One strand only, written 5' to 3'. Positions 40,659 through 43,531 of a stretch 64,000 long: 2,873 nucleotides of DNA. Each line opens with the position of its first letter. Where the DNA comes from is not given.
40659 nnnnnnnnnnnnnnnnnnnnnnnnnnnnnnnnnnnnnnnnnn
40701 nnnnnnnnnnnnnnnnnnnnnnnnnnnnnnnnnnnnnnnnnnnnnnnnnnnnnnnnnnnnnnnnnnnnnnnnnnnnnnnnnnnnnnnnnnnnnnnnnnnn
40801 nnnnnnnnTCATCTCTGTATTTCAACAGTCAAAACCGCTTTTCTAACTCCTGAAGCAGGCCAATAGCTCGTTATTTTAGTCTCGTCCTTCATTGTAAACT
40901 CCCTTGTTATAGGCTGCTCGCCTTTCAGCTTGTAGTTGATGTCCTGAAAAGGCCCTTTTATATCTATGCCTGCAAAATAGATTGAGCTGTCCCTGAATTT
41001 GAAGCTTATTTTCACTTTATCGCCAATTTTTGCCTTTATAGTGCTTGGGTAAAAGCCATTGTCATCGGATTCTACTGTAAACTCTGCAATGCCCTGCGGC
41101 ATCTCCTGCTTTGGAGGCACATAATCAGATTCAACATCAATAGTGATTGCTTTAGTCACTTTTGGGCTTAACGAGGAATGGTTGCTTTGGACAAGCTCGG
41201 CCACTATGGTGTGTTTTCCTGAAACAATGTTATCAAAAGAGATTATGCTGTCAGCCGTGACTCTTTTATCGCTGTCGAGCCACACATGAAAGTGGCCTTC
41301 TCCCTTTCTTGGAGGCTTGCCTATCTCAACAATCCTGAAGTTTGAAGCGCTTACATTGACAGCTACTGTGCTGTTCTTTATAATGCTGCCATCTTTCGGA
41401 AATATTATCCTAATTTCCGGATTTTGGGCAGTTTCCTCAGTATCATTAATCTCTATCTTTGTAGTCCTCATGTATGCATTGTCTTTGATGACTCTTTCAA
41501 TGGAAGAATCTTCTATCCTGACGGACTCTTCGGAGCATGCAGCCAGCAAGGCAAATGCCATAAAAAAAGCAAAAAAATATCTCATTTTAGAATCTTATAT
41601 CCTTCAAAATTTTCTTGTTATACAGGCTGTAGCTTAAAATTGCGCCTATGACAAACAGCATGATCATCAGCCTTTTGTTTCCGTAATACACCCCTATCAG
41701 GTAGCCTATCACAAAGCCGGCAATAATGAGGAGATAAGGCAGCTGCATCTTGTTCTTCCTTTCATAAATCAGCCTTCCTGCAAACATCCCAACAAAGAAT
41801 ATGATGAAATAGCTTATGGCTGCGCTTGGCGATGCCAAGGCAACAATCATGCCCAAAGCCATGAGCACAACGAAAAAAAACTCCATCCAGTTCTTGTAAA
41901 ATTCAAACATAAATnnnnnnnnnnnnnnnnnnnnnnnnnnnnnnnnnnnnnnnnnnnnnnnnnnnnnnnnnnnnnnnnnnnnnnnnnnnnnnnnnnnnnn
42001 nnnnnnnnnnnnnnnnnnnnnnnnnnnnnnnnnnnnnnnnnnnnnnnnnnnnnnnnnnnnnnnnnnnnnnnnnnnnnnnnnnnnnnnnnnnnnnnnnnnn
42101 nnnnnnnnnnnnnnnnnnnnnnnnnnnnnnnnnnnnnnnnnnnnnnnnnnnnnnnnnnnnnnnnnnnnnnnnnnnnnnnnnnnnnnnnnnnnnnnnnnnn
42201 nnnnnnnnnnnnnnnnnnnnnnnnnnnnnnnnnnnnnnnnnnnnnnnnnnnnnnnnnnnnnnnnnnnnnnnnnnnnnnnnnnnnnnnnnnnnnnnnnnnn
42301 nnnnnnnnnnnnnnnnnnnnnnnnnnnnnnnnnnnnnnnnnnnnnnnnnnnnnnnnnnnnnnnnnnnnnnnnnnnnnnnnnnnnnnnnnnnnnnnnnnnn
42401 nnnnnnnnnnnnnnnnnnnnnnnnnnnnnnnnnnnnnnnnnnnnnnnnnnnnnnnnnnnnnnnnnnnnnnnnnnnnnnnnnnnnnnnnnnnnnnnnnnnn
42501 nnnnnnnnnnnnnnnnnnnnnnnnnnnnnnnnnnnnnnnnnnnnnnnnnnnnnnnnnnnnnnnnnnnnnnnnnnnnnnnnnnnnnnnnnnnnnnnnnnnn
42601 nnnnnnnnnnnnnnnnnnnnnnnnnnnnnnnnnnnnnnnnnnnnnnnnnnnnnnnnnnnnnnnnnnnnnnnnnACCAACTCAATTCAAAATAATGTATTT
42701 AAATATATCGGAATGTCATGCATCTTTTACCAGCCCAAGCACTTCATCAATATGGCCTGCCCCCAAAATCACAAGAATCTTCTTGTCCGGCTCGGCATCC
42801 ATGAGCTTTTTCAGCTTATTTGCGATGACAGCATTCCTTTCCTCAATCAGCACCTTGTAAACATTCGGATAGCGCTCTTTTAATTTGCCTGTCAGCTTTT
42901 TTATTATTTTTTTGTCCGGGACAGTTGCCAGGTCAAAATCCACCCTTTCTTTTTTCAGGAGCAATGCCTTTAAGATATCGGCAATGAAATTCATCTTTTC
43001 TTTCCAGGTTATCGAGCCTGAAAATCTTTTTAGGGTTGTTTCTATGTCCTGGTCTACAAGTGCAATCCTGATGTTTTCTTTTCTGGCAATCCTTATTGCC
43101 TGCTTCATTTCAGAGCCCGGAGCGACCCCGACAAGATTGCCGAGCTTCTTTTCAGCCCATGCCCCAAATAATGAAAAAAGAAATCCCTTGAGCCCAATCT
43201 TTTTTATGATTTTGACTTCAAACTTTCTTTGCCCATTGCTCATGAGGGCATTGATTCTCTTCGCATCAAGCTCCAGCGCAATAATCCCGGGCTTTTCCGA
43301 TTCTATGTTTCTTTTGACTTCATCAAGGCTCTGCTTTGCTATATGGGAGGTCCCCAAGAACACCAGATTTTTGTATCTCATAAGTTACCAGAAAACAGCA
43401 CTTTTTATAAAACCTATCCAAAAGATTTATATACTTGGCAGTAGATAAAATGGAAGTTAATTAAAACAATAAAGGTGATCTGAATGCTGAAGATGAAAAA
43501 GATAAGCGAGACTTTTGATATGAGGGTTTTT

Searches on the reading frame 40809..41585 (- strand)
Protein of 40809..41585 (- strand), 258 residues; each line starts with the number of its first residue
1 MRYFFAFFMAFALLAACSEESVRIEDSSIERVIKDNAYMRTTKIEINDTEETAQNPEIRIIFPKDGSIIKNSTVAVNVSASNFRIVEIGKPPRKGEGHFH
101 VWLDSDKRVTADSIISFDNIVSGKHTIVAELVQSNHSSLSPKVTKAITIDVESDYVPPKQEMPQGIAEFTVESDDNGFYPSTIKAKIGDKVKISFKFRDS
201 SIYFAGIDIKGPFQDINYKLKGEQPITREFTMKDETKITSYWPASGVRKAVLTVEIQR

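Call 45: search_protein_families(library=pfam, proteins=[window:40809-41585:-], max_evalue=0.00001)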
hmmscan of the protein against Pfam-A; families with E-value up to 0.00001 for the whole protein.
window:40809-41585:- (258 aa): 1 family
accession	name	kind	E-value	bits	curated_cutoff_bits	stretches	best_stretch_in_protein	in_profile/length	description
PF14347.11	DUF4399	-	6e-06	27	28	0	76-119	1-42/91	Domain of unknown function (DUF4399)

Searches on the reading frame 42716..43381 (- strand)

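Call 45: search_protein_families(library=pfam, proteins=[window:42716-43381:-], max_evalue=0.00001)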
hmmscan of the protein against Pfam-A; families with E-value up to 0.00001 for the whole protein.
window:42716-43381:- (221 aa): 1 family
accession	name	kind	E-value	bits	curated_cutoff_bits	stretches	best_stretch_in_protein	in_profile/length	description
PF01963.22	TraB_PrgY_gumN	-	5.8e-20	72.7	26.8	1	7-212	13-245/263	TraB/PrgY/gumN family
